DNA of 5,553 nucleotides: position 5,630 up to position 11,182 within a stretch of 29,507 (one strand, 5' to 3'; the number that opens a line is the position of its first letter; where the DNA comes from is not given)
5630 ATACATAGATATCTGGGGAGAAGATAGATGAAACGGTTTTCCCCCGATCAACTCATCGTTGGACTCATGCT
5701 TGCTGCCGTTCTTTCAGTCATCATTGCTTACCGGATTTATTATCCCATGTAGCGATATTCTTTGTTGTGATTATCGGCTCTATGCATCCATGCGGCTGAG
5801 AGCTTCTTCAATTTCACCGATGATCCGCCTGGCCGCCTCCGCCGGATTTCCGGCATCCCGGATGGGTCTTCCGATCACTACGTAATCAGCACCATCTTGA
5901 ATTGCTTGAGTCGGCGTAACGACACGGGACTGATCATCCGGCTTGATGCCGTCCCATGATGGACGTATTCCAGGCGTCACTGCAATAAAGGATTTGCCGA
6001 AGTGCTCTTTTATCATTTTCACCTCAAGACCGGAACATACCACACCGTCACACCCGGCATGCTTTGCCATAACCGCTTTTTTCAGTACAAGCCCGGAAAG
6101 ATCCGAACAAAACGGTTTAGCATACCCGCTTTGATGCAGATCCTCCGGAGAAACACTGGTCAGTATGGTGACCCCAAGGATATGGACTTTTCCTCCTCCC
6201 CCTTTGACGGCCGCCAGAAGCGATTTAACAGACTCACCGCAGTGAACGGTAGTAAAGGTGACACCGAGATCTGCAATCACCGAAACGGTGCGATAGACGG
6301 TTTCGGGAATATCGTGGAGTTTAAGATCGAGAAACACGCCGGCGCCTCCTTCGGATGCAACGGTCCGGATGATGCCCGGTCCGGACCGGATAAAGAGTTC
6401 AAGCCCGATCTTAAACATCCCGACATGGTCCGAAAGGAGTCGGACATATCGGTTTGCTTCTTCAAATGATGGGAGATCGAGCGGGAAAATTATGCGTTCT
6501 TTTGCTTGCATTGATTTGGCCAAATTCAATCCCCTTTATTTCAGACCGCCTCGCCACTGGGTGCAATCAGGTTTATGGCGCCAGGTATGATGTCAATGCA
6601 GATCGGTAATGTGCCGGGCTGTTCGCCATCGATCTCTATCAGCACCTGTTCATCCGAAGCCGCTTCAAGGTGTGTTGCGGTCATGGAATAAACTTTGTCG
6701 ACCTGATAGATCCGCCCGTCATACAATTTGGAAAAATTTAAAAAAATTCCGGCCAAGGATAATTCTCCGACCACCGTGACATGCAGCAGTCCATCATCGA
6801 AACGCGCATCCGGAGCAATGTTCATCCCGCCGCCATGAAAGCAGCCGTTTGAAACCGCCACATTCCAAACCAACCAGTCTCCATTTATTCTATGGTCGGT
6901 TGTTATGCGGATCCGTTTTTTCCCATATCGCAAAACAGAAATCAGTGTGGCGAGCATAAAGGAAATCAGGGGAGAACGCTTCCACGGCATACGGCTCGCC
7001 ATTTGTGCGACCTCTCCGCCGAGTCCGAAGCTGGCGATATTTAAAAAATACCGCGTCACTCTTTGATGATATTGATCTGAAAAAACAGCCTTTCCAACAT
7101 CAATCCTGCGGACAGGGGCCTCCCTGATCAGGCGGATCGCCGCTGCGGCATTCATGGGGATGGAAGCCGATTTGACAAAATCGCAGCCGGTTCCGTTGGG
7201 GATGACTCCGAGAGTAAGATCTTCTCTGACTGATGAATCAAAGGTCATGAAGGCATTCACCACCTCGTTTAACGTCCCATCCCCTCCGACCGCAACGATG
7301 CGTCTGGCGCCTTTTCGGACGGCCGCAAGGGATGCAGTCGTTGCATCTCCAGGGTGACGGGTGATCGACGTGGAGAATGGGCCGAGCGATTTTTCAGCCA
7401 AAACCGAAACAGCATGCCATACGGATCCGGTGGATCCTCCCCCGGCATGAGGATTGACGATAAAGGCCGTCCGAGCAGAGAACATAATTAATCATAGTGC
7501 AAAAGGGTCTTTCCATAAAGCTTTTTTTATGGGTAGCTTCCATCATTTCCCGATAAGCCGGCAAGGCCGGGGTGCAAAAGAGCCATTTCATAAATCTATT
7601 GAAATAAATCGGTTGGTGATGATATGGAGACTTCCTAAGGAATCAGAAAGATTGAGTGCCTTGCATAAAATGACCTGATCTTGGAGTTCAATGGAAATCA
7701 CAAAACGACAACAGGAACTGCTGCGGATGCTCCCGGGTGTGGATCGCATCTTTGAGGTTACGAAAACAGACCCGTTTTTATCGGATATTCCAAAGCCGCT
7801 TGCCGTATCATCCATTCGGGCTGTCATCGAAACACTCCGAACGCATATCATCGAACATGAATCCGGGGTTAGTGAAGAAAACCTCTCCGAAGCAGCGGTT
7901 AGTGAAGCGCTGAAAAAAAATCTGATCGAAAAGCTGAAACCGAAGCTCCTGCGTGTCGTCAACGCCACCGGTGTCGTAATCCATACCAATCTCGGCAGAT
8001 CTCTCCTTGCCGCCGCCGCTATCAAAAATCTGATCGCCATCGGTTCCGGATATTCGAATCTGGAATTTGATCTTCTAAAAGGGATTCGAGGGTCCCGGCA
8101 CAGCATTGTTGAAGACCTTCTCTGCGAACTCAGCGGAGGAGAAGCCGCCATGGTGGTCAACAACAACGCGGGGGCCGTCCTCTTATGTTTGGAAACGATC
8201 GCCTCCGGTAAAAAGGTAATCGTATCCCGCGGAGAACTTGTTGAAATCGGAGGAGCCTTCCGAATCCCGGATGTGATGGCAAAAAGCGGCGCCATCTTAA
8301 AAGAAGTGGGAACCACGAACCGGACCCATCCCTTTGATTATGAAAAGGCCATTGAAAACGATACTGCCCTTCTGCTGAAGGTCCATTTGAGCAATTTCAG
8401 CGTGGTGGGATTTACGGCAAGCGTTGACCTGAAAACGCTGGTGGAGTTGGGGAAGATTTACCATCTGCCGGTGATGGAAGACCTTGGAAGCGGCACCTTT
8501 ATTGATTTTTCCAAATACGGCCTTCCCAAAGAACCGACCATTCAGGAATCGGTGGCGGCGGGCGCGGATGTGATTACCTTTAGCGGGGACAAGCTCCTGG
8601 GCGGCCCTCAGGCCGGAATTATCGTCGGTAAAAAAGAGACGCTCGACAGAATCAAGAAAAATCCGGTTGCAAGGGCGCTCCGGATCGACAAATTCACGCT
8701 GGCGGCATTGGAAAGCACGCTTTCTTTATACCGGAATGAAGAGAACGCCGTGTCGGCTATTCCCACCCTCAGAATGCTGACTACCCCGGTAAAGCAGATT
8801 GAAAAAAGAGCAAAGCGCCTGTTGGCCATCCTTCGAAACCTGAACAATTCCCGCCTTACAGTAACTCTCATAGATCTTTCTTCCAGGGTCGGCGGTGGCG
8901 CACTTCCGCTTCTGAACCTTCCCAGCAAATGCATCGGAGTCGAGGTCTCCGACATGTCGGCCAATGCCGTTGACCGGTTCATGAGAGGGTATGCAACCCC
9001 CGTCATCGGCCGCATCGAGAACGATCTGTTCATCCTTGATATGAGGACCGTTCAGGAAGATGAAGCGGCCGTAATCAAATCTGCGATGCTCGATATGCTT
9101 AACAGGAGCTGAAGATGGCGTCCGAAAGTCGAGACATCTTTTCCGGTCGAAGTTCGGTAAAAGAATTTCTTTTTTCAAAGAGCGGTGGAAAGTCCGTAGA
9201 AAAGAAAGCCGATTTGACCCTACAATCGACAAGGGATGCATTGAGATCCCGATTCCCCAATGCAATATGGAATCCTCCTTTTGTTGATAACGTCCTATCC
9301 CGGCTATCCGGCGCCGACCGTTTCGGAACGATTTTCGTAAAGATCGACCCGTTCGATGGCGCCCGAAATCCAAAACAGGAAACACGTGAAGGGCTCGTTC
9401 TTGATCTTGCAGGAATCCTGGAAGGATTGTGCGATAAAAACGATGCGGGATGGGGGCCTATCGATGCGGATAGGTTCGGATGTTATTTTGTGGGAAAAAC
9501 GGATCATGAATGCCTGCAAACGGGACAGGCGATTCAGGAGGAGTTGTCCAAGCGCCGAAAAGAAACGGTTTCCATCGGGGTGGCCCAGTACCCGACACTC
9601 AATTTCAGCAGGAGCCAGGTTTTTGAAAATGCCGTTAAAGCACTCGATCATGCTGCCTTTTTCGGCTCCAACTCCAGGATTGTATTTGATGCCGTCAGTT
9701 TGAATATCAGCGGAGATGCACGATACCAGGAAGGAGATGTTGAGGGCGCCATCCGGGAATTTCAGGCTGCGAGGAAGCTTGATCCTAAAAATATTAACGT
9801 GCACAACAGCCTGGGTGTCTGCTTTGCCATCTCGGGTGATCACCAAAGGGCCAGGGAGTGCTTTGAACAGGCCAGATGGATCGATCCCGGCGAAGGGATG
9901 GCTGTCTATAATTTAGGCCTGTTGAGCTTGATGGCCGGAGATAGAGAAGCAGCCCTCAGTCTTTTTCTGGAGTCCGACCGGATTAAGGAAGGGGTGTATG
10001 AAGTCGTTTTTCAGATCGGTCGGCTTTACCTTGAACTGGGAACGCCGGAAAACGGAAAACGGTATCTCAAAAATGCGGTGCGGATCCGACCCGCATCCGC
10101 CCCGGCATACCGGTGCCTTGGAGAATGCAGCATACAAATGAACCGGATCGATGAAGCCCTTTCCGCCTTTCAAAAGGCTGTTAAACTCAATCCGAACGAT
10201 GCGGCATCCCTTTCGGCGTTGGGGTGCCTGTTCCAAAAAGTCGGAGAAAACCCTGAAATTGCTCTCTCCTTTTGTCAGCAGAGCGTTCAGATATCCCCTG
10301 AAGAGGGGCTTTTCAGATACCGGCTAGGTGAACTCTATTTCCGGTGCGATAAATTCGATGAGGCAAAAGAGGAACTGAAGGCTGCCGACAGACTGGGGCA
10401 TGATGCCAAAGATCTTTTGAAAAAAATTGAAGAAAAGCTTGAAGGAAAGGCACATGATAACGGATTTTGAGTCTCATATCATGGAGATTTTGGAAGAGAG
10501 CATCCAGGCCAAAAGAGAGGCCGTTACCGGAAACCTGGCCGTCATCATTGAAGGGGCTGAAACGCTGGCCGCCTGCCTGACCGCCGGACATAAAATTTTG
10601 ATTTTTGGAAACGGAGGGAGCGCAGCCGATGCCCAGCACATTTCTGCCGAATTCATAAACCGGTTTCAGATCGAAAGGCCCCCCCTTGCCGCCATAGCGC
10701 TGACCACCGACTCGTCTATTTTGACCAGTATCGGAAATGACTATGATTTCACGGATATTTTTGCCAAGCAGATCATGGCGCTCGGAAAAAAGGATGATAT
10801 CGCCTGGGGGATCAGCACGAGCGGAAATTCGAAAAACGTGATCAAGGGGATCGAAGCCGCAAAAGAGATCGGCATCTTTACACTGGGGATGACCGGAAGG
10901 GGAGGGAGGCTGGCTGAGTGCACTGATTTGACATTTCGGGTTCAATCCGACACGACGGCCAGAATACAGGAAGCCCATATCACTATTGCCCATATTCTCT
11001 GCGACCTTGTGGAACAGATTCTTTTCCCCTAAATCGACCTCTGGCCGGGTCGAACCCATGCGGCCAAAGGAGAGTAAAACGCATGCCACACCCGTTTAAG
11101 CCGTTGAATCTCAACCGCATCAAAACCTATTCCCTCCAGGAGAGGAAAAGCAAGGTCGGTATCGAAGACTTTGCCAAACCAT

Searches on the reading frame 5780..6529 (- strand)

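Call 94: search_protein_families(library=pfam, proteins=[window:5780-6529:-], max_evalue=0.0001)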
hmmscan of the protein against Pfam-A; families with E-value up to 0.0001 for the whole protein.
window:5780-6529:- (249 aa): 1 family
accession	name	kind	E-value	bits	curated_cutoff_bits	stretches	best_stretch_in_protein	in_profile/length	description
PF00215.30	OMPdecase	-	6.8e-46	157.4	27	1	12-236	2-221/221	Orotidine 5'-phosphate decarboxylase / HUMPS family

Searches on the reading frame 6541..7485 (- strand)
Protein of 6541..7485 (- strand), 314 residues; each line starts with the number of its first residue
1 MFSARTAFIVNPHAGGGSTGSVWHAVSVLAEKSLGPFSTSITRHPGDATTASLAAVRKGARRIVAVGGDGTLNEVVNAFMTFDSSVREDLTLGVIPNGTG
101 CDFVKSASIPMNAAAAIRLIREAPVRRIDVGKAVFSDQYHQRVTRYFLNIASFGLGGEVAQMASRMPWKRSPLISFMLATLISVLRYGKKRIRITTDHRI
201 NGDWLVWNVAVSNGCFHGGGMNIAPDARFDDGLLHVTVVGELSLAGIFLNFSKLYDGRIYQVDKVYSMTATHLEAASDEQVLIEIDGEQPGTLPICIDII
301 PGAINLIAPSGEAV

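Call 36: search_protein_families(library=pfam, proteins=[window:6541-7485:-], max_evalue=0.00001)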
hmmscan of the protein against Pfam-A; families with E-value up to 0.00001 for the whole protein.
window:6541-7485:- (314 aa): 2 families
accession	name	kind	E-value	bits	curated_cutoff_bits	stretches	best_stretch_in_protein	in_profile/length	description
PF19279.4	YegS_C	-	3.2e-30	105.4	27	1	151-307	3-157/158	YegS C-terminal NAD kinase beta sandwich-like domain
PF00781.29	DAGK_cat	-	4.9e-27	94.4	23.6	1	7-133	3-125/125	Diacylglycerol kinase catalytic domain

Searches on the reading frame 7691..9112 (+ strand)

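Call 36: search_protein_families(library=pfam, proteins=[window:7691-9112:+], max_evalue=0.00001)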
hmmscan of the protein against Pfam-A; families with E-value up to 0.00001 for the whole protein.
window:7691-9112:+ (473 aa): 1 family
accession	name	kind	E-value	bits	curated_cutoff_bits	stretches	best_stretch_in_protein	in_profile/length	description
PF03841.19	SelA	-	1.6e-155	518.2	22.8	1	89-454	1-366/367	L-seryl-tRNA selenium transferase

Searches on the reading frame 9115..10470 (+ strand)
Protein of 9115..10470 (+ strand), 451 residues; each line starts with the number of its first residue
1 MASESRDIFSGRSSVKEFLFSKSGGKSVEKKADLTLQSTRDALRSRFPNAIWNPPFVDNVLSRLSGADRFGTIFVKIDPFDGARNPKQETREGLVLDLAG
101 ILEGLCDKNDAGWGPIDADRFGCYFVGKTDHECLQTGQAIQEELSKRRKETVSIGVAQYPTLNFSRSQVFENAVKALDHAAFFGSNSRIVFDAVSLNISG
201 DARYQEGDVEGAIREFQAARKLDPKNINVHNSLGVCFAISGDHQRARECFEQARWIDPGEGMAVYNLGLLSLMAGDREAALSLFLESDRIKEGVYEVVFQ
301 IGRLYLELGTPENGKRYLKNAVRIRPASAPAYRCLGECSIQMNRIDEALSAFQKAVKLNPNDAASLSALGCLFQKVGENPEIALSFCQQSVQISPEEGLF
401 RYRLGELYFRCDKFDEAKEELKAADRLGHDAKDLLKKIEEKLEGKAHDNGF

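Call 36: search_protein_families(library=pfam, proteins=[window:9115-10470:+], max_evalue=0.00001)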
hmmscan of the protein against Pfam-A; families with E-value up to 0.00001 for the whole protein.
window:9115-10470:+ (451 aa): 14 families
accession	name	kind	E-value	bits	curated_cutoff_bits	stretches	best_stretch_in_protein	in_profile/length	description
PF07719.23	TPR_2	-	3.7e-29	98.8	27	1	329-362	1-34/34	Tetratricopeptide repeat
PF00515.34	TPR_1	-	2.2e-24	84.6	27.8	1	329-362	1-34/34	Tetratricopeptide repeat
PF14559.12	TPR_19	-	4e-24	85.2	25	1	306-365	2-61/68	Tetratricopeptide repeat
PF13414.12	TPR_11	-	4.7e-23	81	26.8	2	200-235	1-36/42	TPR repeat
PF13181.12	TPR_8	-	1e-21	75.6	25.7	0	335-362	7-34/34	Tetratricopeptide repeat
PF13432.12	TPR_16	-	4.7e-19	68.9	32.7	1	200-257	4-61/65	Tetratricopeptide repeat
PF13431.12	TPR_17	-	5e-19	67.4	24.4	0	351-380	1-30/34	Tetratricopeptide repeat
PF13428.12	TPR_14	-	7.8e-17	60.5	23.5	0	332-369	4-41/44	Tetratricopeptide repeat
PF13424.12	TPR_12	-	3.4e-15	56.4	30.1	0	195-253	5-71/77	Tetratricopeptide repeat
PF13174.12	TPR_6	-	5.7e-13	49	26.3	0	335-361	6-32/33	Tetratricopeptide repeat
PF13371.12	TPR_9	-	3.6e-12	46.6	35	0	304-364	4-64/73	Tetratricopeptide repeat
PF23914.1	TPR_CcmH_CycH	-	1.4e-08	35.2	42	0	326-367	47-88/158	Cytochrome c-type biogenesis protein H TPR domain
PF12895.13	ANAPC3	-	1.7e-07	31.8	27.2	0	299-355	27-82/82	Anaphase-promoting complex, cyclosome, subunit 3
PF13176.12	TPR_7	-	6e-06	26.4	27.9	0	335-363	5-35/36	Tetratricopeptide repeat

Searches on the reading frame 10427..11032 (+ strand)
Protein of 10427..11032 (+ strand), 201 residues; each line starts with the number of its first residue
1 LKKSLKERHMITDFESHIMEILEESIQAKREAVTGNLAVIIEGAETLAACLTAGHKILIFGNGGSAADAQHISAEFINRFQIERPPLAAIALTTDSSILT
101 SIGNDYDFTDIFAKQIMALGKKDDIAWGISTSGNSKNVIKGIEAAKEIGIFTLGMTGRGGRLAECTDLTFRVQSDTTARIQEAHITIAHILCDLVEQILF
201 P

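Call 94: search_protein_families(library=pfam, proteins=[window:10427-11032:+], max_evalue=0.0001)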
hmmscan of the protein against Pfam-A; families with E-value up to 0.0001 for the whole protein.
window:10427-11032:+ (201 aa): 2 families
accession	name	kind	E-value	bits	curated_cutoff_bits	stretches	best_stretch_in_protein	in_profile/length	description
PF13580.11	SIS_2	-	1.2e-27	97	27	1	30-157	10-138/138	SIS domain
PF01380.27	SIS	-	1.9e-05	24.9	25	0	110-178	41-110/131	SIS domain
